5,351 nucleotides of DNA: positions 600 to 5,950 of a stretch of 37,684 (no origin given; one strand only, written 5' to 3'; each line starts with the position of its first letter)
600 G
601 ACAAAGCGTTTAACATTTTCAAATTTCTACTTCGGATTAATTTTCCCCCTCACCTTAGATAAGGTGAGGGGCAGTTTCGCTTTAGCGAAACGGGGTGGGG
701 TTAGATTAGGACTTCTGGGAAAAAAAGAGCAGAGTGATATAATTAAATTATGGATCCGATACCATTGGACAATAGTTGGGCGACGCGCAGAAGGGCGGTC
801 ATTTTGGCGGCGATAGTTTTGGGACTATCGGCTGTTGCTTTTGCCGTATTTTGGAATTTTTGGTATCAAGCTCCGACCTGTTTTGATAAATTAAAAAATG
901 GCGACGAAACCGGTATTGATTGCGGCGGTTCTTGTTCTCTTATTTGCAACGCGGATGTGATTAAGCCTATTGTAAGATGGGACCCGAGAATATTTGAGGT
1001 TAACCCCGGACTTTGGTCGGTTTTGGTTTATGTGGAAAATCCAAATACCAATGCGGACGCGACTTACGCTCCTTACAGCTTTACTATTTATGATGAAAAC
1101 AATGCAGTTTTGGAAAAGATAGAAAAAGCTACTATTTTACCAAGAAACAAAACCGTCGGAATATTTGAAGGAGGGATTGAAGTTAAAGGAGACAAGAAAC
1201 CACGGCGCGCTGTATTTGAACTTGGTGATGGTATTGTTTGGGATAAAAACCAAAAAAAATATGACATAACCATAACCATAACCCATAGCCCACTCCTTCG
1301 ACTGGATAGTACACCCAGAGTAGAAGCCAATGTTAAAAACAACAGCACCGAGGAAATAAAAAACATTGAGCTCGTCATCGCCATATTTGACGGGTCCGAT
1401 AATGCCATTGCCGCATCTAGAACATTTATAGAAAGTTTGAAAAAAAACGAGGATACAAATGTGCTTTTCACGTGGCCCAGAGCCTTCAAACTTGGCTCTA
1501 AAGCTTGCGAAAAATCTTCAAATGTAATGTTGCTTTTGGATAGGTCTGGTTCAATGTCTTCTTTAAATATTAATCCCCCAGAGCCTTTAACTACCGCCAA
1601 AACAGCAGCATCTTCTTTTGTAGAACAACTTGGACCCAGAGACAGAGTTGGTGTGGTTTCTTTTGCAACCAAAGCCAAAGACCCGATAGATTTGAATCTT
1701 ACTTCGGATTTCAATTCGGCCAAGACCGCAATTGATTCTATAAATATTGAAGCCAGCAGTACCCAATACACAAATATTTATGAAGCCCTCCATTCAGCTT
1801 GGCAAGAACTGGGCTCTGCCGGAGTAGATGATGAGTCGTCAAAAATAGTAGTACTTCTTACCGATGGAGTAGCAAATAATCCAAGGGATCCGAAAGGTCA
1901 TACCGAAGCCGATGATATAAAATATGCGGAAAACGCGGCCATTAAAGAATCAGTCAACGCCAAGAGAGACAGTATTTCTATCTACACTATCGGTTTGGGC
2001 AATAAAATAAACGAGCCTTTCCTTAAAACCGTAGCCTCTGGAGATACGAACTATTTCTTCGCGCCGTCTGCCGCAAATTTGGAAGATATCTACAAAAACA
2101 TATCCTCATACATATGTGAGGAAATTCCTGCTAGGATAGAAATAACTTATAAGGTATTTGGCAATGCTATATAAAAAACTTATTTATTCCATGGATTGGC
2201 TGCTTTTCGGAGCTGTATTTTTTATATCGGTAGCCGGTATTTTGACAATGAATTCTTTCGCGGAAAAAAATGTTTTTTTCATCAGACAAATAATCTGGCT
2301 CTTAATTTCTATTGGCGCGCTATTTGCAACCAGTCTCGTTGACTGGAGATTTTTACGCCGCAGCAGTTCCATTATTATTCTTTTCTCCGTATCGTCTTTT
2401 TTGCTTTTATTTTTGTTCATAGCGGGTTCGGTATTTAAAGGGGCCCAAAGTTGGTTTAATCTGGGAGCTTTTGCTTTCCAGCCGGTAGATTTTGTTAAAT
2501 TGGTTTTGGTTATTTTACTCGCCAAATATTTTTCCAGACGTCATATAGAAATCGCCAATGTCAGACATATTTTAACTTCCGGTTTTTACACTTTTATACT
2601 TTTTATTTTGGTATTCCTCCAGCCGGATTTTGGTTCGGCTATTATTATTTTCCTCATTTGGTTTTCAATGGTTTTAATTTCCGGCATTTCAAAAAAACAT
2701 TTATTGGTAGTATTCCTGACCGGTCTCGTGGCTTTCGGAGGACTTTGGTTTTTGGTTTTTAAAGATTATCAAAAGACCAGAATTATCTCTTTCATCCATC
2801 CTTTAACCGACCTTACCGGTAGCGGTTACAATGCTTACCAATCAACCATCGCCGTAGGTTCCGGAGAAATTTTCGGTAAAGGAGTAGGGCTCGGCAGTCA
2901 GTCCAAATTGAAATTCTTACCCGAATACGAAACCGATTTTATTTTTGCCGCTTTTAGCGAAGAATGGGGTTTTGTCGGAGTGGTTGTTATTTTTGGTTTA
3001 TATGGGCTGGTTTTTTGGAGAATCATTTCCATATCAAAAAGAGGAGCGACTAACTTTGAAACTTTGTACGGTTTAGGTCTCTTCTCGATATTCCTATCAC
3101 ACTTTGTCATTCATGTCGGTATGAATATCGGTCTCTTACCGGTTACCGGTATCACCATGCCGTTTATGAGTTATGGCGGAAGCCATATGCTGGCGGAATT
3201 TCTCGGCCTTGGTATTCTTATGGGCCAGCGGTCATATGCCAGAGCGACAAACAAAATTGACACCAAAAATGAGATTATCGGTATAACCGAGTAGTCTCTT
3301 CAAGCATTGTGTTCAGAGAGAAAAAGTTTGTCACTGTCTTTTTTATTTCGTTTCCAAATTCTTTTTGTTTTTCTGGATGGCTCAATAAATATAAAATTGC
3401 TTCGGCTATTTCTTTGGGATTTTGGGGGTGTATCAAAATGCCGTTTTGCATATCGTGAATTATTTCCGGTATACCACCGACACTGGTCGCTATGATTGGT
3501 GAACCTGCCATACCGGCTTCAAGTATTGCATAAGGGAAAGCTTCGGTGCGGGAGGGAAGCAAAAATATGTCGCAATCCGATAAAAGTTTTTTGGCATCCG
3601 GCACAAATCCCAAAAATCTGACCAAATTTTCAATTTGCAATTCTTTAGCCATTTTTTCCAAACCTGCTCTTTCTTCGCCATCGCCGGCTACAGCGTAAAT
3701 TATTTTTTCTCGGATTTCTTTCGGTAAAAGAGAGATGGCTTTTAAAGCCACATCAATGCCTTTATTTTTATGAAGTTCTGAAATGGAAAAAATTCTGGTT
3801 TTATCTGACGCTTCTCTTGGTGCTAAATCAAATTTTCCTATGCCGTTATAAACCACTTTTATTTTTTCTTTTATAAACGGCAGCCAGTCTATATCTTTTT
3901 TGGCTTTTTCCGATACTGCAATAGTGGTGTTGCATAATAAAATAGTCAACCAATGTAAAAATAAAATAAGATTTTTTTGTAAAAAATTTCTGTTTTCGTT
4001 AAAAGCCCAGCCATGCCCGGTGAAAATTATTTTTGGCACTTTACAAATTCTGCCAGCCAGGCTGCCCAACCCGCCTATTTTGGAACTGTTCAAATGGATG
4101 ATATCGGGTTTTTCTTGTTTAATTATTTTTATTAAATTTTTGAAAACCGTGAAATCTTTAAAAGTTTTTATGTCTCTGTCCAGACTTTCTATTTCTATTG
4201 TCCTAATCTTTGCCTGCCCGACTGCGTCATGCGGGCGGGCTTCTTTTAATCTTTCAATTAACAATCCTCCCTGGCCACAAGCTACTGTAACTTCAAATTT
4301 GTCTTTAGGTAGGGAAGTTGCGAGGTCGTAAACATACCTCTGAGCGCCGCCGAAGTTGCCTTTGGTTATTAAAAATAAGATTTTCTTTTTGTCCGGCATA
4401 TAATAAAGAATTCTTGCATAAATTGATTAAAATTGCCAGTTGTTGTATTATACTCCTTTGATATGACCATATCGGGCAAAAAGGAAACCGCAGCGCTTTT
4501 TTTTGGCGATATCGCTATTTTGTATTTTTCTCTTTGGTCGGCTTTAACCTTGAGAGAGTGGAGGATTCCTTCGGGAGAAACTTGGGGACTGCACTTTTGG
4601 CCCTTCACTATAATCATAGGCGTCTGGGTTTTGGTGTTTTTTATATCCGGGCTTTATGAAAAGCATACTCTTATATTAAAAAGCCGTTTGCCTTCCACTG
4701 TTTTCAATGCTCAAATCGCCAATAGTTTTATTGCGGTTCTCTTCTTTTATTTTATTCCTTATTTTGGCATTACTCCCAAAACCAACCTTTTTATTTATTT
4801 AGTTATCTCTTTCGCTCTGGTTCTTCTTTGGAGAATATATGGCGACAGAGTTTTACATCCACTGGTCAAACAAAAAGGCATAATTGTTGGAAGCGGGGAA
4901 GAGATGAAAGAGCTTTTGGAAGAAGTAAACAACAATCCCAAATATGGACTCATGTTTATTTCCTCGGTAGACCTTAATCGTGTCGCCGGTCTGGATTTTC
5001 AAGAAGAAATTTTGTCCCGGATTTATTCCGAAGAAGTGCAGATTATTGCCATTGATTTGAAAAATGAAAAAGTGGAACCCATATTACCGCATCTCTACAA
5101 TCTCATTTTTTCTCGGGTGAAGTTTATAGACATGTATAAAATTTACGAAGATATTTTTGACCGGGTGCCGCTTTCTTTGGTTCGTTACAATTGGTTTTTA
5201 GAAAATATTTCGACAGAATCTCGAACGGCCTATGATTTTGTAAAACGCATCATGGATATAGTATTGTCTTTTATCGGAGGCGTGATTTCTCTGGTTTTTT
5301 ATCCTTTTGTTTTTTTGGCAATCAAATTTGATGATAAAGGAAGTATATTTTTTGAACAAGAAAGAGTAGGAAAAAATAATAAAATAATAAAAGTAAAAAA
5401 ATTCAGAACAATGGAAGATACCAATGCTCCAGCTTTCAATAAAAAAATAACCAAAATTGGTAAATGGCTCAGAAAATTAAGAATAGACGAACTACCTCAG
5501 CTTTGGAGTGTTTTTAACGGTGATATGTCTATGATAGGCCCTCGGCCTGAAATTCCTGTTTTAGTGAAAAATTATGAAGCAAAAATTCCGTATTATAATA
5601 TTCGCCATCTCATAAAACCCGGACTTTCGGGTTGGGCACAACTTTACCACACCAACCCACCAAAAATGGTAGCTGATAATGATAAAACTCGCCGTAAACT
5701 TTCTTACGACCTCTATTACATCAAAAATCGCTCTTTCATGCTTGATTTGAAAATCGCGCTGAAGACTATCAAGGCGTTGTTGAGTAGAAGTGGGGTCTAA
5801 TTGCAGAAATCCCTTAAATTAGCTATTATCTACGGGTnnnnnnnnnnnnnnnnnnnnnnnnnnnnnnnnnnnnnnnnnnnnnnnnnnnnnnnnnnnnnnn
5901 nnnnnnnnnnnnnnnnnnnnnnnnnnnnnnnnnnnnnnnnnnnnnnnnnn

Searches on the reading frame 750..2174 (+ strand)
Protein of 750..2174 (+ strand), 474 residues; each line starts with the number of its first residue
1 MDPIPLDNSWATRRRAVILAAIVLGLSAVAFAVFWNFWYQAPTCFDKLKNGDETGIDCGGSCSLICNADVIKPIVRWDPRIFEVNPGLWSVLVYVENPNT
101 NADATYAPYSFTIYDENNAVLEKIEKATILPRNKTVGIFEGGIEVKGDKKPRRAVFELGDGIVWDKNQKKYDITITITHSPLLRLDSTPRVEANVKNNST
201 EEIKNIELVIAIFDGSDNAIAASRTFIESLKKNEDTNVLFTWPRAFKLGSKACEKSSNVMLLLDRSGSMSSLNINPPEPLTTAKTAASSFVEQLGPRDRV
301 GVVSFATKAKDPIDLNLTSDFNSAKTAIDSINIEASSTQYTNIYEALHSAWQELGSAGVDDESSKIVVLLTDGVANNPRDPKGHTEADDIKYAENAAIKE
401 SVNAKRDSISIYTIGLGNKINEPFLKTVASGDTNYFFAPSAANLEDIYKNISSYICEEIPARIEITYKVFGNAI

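Call 10: search_protein_families(library=pfam, proteins=[window:750-2174:+], max_evalue=0.001)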
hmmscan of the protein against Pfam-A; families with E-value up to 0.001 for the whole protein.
window:750-2174:+ (474 aa): 3 families
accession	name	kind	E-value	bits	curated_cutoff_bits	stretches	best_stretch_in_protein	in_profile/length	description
PF00092.34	VWA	-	5.8e-23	82.4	23.8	1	258-449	1-173/174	von Willebrand factor type A domain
PF13519.12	VWA_2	-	1.5e-16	61.3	27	1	259-373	1-106/107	von Willebrand factor type A domain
PF13768.12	VWA_3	-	1.5e-06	28.8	27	1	258-429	2-146/155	von Willebrand factor type A domain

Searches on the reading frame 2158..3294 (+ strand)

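Call 10: search_protein_families(library=pfam, proteins=[window:2158-3294:+], max_evalue=0.001)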
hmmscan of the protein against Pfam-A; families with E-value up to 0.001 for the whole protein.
window:2158-3294:+ (378 aa): 1 family
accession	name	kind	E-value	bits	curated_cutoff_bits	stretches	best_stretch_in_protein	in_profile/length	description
PF01098.24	FTSW_RODA_SPOVE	-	1.2e-89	301.2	26.4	1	12-356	9-349/356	Cell cycle protein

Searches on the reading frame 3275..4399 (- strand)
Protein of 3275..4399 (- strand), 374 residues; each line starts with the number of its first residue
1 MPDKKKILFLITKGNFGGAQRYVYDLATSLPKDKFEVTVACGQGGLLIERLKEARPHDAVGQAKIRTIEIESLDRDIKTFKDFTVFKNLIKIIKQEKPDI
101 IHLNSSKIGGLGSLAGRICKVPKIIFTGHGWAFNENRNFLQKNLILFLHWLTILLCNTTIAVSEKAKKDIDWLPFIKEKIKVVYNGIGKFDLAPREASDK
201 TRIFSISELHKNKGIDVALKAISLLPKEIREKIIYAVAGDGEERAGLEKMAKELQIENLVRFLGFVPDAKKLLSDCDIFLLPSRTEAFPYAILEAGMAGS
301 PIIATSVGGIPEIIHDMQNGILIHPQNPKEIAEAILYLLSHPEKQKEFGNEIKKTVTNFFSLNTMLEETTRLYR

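Call 10: search_protein_families(library=pfam, proteins=[window:3275-4399:-], max_evalue=0.001)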
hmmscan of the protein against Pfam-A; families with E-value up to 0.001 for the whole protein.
window:3275-4399:- (374 aa): 7 families
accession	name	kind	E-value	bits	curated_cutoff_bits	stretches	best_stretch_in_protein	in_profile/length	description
PF00534.26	Glycos_transf_1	-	3.9e-43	147.4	26.4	1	196-354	11-171/172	Glycosyl transferases group 1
PF13692.12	Glyco_trans_1_4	-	3.2e-35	121.9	27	1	202-340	3-141/142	Glycosyl transferases group 1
PF13439.12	Glyco_transf_4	-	3.5e-24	86.2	28.5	1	16-187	1-166/170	Glycosyltransferase Family 4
PF13579.12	Glyco_trans_4_4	-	1.4e-12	48.7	29.7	1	17-186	1-158/158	Glycosyl transferase 4-like domain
PF13477.12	Glyco_trans_4_2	-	9.6e-11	42.5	23.4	1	6-136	1-114/139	Glycosyl transferase 4-like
PF20706.3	GT4-conflict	-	1.3e-07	31.4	26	1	199-351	196-367/385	Family 4 Glycosyltransferase in conflict systems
PF13524.12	Glyco_trans_1_2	-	5.6e-05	23.6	25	1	259-364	28-137/144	Glycosyl transferase-like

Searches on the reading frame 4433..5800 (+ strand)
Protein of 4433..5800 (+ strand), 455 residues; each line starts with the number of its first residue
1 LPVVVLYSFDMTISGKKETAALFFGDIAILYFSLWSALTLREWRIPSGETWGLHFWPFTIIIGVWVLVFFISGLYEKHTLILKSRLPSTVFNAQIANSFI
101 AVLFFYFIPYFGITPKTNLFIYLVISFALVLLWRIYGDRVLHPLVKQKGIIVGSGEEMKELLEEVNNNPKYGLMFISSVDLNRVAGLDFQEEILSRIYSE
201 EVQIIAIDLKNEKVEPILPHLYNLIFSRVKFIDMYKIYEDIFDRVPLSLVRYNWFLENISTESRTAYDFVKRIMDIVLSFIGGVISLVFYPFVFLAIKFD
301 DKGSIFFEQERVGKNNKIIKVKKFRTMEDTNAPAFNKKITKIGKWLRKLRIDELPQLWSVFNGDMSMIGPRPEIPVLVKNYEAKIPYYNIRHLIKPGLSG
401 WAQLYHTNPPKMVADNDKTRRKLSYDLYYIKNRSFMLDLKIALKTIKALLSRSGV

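Call 10: search_protein_families(library=pfam, proteins=[window:4433-5800:+], max_evalue=0.001)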
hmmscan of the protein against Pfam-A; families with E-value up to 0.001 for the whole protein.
window:4433-5800:+ (455 aa): 1 family
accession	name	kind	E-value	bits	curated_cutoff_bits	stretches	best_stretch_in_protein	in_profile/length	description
PF02397.22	Bac_transf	-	7.2e-55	185.7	27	1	271-450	1-178/179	Bacterial sugar transferase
